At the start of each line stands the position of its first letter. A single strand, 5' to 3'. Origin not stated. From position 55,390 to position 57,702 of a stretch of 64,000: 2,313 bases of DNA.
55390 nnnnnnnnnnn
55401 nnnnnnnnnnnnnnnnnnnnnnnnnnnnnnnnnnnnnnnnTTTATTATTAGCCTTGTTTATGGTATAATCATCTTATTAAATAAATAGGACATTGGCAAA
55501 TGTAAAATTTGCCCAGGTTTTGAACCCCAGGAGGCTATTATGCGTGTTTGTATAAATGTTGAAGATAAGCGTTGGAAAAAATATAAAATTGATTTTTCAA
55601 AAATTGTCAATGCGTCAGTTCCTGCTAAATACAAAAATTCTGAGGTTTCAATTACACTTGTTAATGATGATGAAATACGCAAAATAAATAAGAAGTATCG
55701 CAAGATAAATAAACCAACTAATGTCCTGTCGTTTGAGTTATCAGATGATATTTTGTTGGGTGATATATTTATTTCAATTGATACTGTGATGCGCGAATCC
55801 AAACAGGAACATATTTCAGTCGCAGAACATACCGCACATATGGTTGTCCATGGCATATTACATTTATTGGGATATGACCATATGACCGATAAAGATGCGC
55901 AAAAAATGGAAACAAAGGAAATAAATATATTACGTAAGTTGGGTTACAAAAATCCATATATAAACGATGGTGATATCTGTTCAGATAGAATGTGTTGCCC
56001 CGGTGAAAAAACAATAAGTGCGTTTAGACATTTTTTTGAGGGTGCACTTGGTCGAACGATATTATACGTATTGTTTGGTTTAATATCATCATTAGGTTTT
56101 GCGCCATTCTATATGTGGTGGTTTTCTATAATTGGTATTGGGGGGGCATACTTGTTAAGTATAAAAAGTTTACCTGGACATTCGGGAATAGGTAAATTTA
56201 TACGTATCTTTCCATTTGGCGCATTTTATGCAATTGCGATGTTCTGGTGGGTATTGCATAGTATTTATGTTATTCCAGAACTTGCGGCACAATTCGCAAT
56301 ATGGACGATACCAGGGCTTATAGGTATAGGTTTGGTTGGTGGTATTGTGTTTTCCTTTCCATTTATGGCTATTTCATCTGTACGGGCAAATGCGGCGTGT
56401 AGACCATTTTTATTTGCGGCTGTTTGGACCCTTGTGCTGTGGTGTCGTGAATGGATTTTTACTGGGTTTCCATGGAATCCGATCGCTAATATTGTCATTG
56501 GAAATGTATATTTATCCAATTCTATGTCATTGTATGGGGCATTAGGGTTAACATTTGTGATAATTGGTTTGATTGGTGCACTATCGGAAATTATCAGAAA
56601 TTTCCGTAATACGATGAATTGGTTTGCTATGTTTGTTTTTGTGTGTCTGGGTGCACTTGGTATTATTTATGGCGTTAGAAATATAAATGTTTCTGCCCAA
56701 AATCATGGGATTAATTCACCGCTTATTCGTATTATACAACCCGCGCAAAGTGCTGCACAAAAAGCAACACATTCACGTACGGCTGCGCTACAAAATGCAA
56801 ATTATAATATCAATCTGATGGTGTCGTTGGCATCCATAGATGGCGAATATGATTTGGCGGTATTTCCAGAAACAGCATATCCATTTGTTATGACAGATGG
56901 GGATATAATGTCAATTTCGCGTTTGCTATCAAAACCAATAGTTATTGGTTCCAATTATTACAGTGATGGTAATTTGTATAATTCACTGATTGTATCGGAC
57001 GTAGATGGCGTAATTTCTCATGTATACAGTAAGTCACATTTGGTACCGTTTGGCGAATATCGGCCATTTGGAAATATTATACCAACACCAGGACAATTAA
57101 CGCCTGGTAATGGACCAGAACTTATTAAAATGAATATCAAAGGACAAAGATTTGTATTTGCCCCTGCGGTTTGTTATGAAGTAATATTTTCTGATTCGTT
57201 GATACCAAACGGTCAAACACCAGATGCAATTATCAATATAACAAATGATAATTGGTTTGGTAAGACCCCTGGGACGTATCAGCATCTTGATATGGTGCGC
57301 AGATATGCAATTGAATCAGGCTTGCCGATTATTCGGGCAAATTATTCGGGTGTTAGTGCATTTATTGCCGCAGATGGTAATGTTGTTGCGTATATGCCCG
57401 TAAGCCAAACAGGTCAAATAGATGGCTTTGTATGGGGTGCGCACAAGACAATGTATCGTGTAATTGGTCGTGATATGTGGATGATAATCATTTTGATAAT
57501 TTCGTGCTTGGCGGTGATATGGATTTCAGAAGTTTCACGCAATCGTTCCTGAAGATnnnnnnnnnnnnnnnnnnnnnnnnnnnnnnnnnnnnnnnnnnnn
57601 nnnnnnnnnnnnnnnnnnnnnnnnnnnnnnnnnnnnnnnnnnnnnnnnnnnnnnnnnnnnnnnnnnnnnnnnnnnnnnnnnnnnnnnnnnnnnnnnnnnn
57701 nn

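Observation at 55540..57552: In-frame ybeY-lnt gene fusion (RNase YbeY joined to apolipoprotein N-acyltransferase)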

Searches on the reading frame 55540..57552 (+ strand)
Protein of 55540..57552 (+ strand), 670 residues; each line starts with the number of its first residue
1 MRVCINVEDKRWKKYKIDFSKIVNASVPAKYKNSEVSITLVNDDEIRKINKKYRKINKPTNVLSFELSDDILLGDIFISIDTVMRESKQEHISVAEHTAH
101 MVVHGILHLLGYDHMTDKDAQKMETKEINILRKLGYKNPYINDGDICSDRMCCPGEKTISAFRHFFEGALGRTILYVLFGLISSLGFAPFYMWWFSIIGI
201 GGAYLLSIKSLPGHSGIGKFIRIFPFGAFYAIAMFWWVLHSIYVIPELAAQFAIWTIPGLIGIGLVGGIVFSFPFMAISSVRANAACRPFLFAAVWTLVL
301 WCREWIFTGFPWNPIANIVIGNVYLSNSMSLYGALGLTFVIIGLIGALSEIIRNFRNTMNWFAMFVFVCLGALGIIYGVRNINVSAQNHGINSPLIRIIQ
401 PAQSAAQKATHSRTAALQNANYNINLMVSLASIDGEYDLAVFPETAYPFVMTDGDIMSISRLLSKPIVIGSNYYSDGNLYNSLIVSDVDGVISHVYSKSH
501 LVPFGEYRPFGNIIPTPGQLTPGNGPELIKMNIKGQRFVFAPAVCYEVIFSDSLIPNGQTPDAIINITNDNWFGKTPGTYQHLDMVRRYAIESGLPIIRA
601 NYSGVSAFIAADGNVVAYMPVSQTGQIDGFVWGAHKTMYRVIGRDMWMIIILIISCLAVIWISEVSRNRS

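Call 3: search_protein_families(library=pfam, proteins=[window:55540-57552:+], max_evalue=0.01)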
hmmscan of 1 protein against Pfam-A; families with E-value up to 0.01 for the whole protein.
window:55540-57552:+ (670 aa): 3 families
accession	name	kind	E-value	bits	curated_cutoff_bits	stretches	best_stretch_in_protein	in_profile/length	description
PF02130.23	YbeY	-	1.4e-36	125.6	25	1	14-134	6-129/129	Endoribonuclease YbeY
PF00795.27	CN_hydrolase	-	2.3e-19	70.2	23.2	1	436-618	32-233/256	Carbon-nitrogen hydrolase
PF20154.4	LNT_N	-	5.1e-16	59.7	27.1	1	180-342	2-154/159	Apolipoprotein N-acyltransferase N-terminal domain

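Call 4: search_protein_families(library=ncbifam, proteins=[window:55540-57552:+], max_evalue=0.01)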
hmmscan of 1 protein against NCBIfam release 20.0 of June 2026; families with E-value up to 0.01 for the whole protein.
window:55540-57552:+ (670 aa): 4 families
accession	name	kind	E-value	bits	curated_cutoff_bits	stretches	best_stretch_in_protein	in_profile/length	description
TIGR00546.1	lnt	equivalog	5.1e-62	210.3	132.9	1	226-614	1-394/395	apolipoprotein N-acyltransferase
TIGR00043.2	TIGR00043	equivalog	1.9e-38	131.4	45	1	17-137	12-145/146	rRNA maturation RNase YbeY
NF010570.0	PRK13963.1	equivalog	2e-30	106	274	1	27-140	143-260/261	rRNA maturation RNase YbeY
NF008934.0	PRK12291.1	equivalog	2.5e-18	66.5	427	1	223-577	61-377/419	apolipoprotein N-acyltransferase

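Call 5: find_homologous_proteins(query=window:55540-57552:+)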
Query window:55540-57552:+ (670 aa): 878 proteins with E <= 0.001 among 8000 candidates; the best 120 are listed.
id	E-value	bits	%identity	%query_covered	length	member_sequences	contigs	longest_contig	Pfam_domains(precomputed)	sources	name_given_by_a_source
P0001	0.0e+0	1541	100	100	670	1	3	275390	PF20154.5,PF02130.25,PF00795.28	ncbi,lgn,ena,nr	ncbi:MAG: apolipoprotein N-acyltransferase [Alphaproteobacteria bacterium]|nr:apolipoprotein N-acylt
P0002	0.0e+0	1216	74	100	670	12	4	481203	PF20154.5,PF02130.25,PF00795.28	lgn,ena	-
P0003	0.0e+0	1191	74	100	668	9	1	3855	PF20154.5,PF02130.25,PF00795.28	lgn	-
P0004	0.0e+0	1190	75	100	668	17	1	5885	PF20154.5,PF02130.25,PF00795.28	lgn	-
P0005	0.0e+0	1166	72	100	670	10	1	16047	PF20154.5,PF02130.25,PF00795.28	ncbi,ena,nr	ncbi:MAG: apolipoprotein N-acyltransferase [Alphaproteobacteria bacterium]|nr:apolipoprotein N-acylt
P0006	0.0e+0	1159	70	100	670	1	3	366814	PF20154.5,PF02130.25,PF00795.28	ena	-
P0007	0.0e+0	1159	71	100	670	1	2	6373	PF20154.5,PF02130.25,PF00795.28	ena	-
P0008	0.0e+0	1157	71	100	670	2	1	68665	PF20154.5,PF02130.25,PF00795.28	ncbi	-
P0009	0.0e+0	1156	71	100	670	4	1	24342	PF20154.5,PF02130.25,PF00795.28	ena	-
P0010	0.0e+0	1154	72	100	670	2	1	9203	PF20154.5,PF02130.25,PF00795.28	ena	-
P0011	0.0e+0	1154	71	100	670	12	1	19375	PF20154.5,PF02130.25,PF00795.28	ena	-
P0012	0.0e+0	1153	70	100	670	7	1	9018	PF20154.5,PF02130.25,PF00795.28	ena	-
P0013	0.0e+0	1148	70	100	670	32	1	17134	PF20154.5,PF02130.25,PF00795.28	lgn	-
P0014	0.0e+0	1146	70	100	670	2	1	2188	PF20154.5,PF02130.25,PF00795.28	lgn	-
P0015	0.0e+0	1145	70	100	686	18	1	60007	PF20154.5,PF02130.25,PF00795.28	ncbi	-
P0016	0.0e+0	1144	71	100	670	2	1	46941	PF20154.5,PF02130.25,PF00795.28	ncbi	-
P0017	0.0e+0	1143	70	100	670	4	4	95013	PF20154.5,PF02130.25,PF00795.28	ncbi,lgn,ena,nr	ncbi:MAG: apolipoprotein N-acyltransferase [Alphaproteobacteria bacterium]|nr:apolipoprotein N-acylt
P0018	0.0e+0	1141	70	100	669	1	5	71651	PF20154.5,PF02130.25,PF00795.28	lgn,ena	-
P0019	0.0e+0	1138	70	100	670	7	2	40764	PF20154.5,PF02130.25,PF00795.28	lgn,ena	-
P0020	0.0e+0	1134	71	100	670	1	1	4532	PF20154.5,PF02130.25,PF00795.28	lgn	-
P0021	0.0e+0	1122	68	100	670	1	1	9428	PF20154.5,PF02130.25,PF00795.28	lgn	-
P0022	0.0e+0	1120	69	100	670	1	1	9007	PF20154.5,PF02130.25,PF00795.28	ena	-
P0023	0.0e+0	1117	69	99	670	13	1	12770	PF20154.5,PF02130.25,PF00795.28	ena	-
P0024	0.0e+0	1117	68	100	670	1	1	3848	PF20154.5,PF02130.25,PF00795.28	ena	-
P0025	0.0e+0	1117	68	100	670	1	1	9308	PF20154.5,PF02130.25,PF00795.28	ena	-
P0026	0.0e+0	1116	70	100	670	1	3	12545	PF20154.5,PF02130.25,PF00795.28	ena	-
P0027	0.0e+0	1116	70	100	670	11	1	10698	PF20154.5,PF02130.25,PF00795.28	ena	-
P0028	0.0e+0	1116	69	100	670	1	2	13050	PF20154.5,PF02130.25,PF00795.28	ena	-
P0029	0.0e+0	1115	68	100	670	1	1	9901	PF20154.5,PF02130.25,PF00795.28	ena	-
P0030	0.0e+0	1115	69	100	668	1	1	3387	PF20154.5,PF02130.25,PF00795.28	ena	-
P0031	0.0e+0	1113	68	100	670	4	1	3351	PF20154.5,PF02130.25,PF00795.28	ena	-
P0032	0.0e+0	1113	70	100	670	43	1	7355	PF20154.5,PF02130.25,PF00795.28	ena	-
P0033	0.0e+0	1112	69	100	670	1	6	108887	PF20154.5,PF02130.25,PF00795.28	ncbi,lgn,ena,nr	ncbi:MAG: apolipoprotein N-acyltransferase [Alphaproteobacteria bacterium]|nr:apolipoprotein N-acylt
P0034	0.0e+0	1112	68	100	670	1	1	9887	PF20154.5,PF02130.25,PF00795.28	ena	-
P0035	0.0e+0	1112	69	100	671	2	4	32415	PF20154.5,PF02130.25,PF00795.28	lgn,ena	-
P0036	0.0e+0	1112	69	100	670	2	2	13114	PF20154.5,PF02130.25,PF00795.28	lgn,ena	-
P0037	0.0e+0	1112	69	100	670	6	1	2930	PF20154.5,PF02130.25,PF00795.28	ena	-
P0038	0.0e+0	1111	70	100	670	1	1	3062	PF20154.5,PF02130.25,PF00795.28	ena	-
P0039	0.0e+0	1111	68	100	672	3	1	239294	PF20154.5,PF02130.25,PF00795.28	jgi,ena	-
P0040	0.0e+0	1111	69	100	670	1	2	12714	PF20154.5,PF02130.25,PF00795.28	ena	-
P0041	0.0e+0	1109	70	100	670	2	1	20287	PF20154.5,PF02130.25,PF00795.28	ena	-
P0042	0.0e+0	1109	67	100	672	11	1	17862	PF20154.5,PF02130.25,PF00795.28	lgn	-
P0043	0.0e+0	1107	69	100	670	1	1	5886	PF20154.5,PF02130.25,PF00795.28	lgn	-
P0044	0.0e+0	1107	68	100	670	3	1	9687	PF20154.5,PF02130.25,PF00795.28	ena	-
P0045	0.0e+0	1105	68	100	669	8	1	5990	PF20154.5,PF02130.25,PF00795.28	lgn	-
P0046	0.0e+0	1099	68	100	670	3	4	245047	PF20154.5,PF02130.25,PF00795.28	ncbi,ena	-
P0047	0.0e+0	1099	68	100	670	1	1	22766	PF20154.5,PF02130.25,PF00795.28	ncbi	-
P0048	0.0e+0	1099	68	100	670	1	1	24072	PF20154.5,PF02130.25,PF00795.28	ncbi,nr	ncbi:MAG: apolipoprotein N-acyltransferase [Alphaproteobacteria bacterium]|nr:apolipoprotein N-acylt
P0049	0.0e+0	1098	68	100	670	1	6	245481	PF20154.5,PF02130.25,PF00795.28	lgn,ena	-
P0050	0.0e+0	1097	69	100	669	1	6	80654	PF20154.5,PF02130.25,PF00795.28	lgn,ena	-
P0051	0.0e+0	1095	68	100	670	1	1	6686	PF20154.5,PF02130.25,PF00795.28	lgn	-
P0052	0.0e+0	1095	68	100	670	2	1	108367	PF20154.5,PF02130.25,PF00795.28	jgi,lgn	jgi:apolipoprotein N-acyltransferase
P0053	0.0e+0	1092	67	100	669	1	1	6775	PF20154.5,PF02130.25,PF00795.28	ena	-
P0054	0.0e+0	1087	67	100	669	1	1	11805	PF20154.5,PF02130.25,PF00795.28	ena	-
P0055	0.0e+0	1085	68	100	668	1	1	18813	PF20154.5,PF02130.25,PF00795.28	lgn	-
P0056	0.0e+0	1083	66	100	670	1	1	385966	PF20154.5,PF02130.25,PF00795.28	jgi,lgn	jgi:apolipoprotein N-acyltransferase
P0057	0.0e+0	1081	66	100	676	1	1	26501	PF20154.5,PF02130.25,PF00795.28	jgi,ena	-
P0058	0.0e+0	1075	68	100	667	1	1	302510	PF20154.5,PF02130.25,PF00795.28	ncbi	-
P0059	0.0e+0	1074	66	100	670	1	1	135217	PF20154.5,PF02130.25,PF00795.28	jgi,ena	-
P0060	0.0e+0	1073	67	100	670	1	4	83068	PF20154.5,PF02130.25,PF00795.28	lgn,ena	-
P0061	0.0e+0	1070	66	100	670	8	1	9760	PF20154.5,PF02130.25,PF00795.28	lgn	-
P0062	0.0e+0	1062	65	100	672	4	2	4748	PF20154.5,PF02130.25,PF00795.28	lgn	-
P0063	0.0e+0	1059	67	100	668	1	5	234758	PF20154.5,PF02130.25,PF00795.28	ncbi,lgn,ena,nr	ncbi:MAG: apolipoprotein N-acyltransferase [Alphaproteobacteria bacterium]|nr:apolipoprotein N-acylt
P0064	0.0e+0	1058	66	100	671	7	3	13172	PF20154.5,PF02130.25,PF00795.28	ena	-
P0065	0.0e+0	1056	65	100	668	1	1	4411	PF20154.5,PF02130.25,PF00795.28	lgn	-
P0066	0.0e+0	1047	66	100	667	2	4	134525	PF20154.5,PF02130.25,PF00795.28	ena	-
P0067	0.0e+0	1041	64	100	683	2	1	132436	PF20154.5,PF02130.25,PF00795.28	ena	-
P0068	0.0e+0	1036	63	100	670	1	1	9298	PF20154.5,PF02130.25,PF00795.28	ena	-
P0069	0.0e+0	1035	68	94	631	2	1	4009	PF20154.5,PF02130.25,PF00795.28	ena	-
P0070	4.6e-296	1002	65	98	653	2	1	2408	PF20154.5,PF02130.25,PF00795.28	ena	-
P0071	1.4e-276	938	68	85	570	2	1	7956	PF20154.5,PF02130.25,PF00795.28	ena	-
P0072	2.0e-274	931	61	99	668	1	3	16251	PF20154.5,PF02130.25,PF00795.28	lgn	-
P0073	3.9e-273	926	60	99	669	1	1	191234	PF20154.5,PF02130.25,PF00795.28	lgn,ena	-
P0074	5.0e-273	926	59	100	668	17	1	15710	PF20154.5,PF02130.25,PF00795.28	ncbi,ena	-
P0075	6.5e-273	926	59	100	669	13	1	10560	PF20154.5,PF02130.25,PF00795.28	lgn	-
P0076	2.0e-272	924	60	99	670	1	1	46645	PF20154.5,PF02130.25,PF00795.28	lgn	-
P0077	2.8e-272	923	59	99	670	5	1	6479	PF20154.5,PF02130.25,PF00795.28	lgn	-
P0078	4.7e-272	923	60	99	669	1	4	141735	PF20154.5,PF02130.25,PF00795.28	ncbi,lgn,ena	-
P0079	7.3e-272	922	59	100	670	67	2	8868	PF20154.5,PF02130.25,PF00795.28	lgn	-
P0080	7.4e-272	922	61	99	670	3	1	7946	PF20154.5,PF02130.25,PF00795.28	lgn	-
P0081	1.0e-271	922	60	99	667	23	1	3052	PF20154.5,PF02130.25,PF00795.28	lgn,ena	-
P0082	1.1e-271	922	60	99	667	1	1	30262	PF20154.5,PF02130.25,PF00795.28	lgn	-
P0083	2.0e-271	921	59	100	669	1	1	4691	PF20154.5,PF02130.25,PF00795.28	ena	-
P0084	4.6e-271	919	59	99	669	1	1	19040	PF20154.5,PF02130.25,PF00795.28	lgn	-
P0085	1.2e-270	918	59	100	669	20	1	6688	PF20154.5,PF02130.25,PF00795.28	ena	-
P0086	3.0e-270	917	59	100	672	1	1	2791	PF20154.5,PF02130.25,PF00795.28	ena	-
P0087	7.0e-270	916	60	99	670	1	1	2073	PF20154.5,PF02130.25,PF00795.28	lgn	-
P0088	1.3e-269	915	58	100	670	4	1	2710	PF20154.5,PF02130.25,PF00795.28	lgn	-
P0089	2.6e-268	910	69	81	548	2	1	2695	PF20154.5,PF00795.28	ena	-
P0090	3.5e-268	910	59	100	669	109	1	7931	PF20154.5,PF02130.25,PF00795.28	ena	-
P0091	4.3e-268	910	58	100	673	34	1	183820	PF20154.5,PF02130.25,PF00795.28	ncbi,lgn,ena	-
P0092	9.4e-268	909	58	100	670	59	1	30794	PF20154.5,PF02130.25,PF00795.28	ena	-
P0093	1.3e-267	908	58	99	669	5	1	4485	PF20154.5,PF02130.25,PF00795.28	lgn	-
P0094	2.8e-267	907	59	99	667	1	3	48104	PF20154.5,PF02130.25,PF00795.28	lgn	-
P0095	4.6e-267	906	59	100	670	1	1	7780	PF20154.5,PF02130.25,PF00795.28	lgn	-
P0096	7.3e-267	906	60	99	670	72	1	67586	PF20154.5,PF02130.25,PF00795.28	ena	-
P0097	1.0e-266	905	59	99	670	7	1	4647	PF20154.5,PF02130.25,PF00795.28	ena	-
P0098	1.6e-265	901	58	100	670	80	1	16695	PF20154.5,PF02130.25,PF00795.28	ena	-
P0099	5.3e-265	899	60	97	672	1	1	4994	PF20154.5,PF02130.25,PF00795.28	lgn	-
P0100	5.8e-264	896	55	100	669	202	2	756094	PF20154.5,PF02130.25,PF00795.28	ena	-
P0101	1.9e-263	894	59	97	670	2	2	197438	PF20154.5,PF02130.25,PF00795.28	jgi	-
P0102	3.6e-263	893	60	97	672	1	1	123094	PF20154.5,PF02130.25,PF00795.28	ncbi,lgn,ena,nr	ncbi:MAG: apolipoprotein N-acyltransferase [Alphaproteobacteria bacterium]|nr:apolipoprotein N-acylt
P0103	4.9e-263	893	59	98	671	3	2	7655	PF20154.5,PF02130.25,PF00795.28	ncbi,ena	-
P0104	7.6e-263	892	57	98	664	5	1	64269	PF20154.5,PF02130.25,PF00795.28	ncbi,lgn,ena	-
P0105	1.0e-262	892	58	100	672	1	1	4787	PF20154.5,PF02130.25,PF00795.28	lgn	-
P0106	1.1e-262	892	57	100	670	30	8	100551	PF20154.5,PF02130.25,PF00795.28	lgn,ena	-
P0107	1.3e-262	891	58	99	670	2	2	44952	PF20154.5,PF02130.25,PF00795.28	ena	-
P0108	2.3e-262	891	58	99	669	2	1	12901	PF20154.5,PF02130.25,PF00795.28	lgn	-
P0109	5.2e-262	890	60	99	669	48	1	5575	PF20154.5,PF02130.25,PF00795.28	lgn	-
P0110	1.7e-261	888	57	98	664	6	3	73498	PF20154.5,PF02130.25,PF00795.28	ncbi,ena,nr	ncbi:MAG: apolipoprotein N-acyltransferase [Alphaproteobacteria bacterium]|nr:apolipoprotein N-acylt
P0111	2.4e-261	887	57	100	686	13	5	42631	PF20154.5,PF02130.25,PF00795.28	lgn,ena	-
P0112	3.2e-261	887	56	100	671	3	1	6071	PF20154.5,PF02130.25,PF00795.28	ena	-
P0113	6.7e-261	886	58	99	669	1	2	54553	PF20154.5,PF02130.25,PF00795.28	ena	-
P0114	6.8e-261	886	59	100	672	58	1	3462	PF20154.5,PF02130.25,PF00795.28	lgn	-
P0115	7.0e-261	886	57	98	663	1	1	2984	PF20154.5,PF02130.25,PF00795.28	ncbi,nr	ncbi:MAG: apolipoprotein N-acyltransferase [Alphaproteobacteria bacterium]|nr:apolipoprotein N-acylt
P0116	8.3e-261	886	58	97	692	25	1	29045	PF20154.5,PF02130.25,PF00795.28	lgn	-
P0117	1.5e-260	885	57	98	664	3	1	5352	PF20154.5,PF02130.25,PF00795.28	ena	-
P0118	2.3e-260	884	57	98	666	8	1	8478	PF20154.5,PF02130.25,PF00795.28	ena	-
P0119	2.7e-260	884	57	98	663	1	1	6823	PF20154.5,PF02130.25,PF00795.28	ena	-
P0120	3.8e-260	883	57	100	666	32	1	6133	PF20154.5,PF02130.25,PF00795.28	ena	-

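Call 10: find_related_loci(query=window:55540-57552:+, collection=genome_contigs, flank=6000)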
Query window:55540-57552:+ (670 aa) in genome_contigs; peptide patterns used: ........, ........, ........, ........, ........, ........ (x = any residue, [..] = any of these).
131 stretches matched a pattern; 121 encode a relative of the query (tblastn E <= 1e-3); the best 80 are kept; 80 distinct loci.
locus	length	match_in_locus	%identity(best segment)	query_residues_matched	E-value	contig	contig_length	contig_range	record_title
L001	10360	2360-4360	75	1-669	0e+0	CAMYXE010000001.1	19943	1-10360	MAG TPA_asm: uncultured proteobacterium isolate SRR10912533_bin.58_metaWRAP_v1.3_MAG genome assembly, contig: ERZ1421001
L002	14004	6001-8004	74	1-670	0e+0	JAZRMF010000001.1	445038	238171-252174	MAG: Candidatus Enterousia sp. isolate T1900045428_YK20190119.MAGScoT_cleanbin_000014 SGB_7076_k141_1157352, whole genom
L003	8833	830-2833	74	1-670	0e+0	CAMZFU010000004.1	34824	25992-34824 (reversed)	MAG TPA_asm: uncultured proteobacterium isolate SRR10912535_bin.38_metaWRAP_v1.3_MAG genome assembly, contig: ERZ1421001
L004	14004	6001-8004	75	1-670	0e+0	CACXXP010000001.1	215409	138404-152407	MAG: uncultured proteobacterium isolate RUG11692 genome assembly, contig: RUG11692_asm_1, whole genome shotgun sequence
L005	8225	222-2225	70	1-668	0e+0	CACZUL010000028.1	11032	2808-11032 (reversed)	MAG: uncultured proteobacterium isolate RUG12956 genome assembly, contig: RUG12956_asm_28, whole genome shotgun sequence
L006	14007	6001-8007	71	1-669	0e+0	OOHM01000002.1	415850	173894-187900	uncultured proteobacterium isolate RUG585 genome assembly, contig: scaffold_7, whole genome shotgun sequence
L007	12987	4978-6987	72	1-670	0e+0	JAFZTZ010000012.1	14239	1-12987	MAG: Alphaproteobacteria bacterium isolate RGIG8096 Water_buffalos_Rumen-2__c234339, whole genome shotgun sequence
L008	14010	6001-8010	68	1-669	0e+0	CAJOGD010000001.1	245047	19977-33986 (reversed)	uncultured Alphaproteobacteria bacterium isolate Red_deer_3_mag_193 genome assembly, contig: scaffold_106, whole genome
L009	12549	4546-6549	71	1-668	0e+0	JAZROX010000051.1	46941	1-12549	MAG: Candidatus Enterousia sp. isolate T1900045382_YK20190072.MAGScoT_cleanbin_000029 SGB_6903_k141_2759033, whole genom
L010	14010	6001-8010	69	1-669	0e+0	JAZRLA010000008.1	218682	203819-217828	MAG: Candidatus Enterousia sp. isolate T1900045443_YK20190134.MAGScoT_cleanbin_000016 SGB_7130_k141_1380587, whole genom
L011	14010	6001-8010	70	1-669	0e+0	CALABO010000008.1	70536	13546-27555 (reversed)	MAG TPA_asm: uncultured proteobacterium isolate SRR6425765_bin.2_CONCOCT_v1.1_MAG genome assembly, contig: ERZ1767560.20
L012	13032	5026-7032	70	1-669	0e+0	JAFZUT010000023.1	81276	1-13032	MAG: Alphaproteobacteria bacterium isolate RGIG8116 Water_buffalos_Rumen-3__c1688562, whole genome shotgun sequence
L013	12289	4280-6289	70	1-669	0e+0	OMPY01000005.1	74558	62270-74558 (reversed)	uncultured proteobacterium isolate RUG774 genome assembly, contig: scaffold_582, whole genome shotgun sequence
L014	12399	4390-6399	70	1-669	0e+0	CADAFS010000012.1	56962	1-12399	MAG: uncultured proteobacterium isolate RUG13256 genome assembly, contig: RUG13256_asm_12, whole genome shotgun sequence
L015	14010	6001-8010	70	1-669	0e+0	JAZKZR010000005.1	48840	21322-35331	MAG: Candidatus Enterousia sp. isolate T1900045086_TC20190080.MAGScoT_cleanbin_000026 SGB_4685_k141_685520, whole genome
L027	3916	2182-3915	73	1-578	0e+0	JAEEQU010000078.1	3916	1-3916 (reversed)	MAG: Alphaproteobacteria bacterium isolate Tb.RUG.342 NODE_108081_length_3916_cov_1.370546, whole genome shotgun sequenc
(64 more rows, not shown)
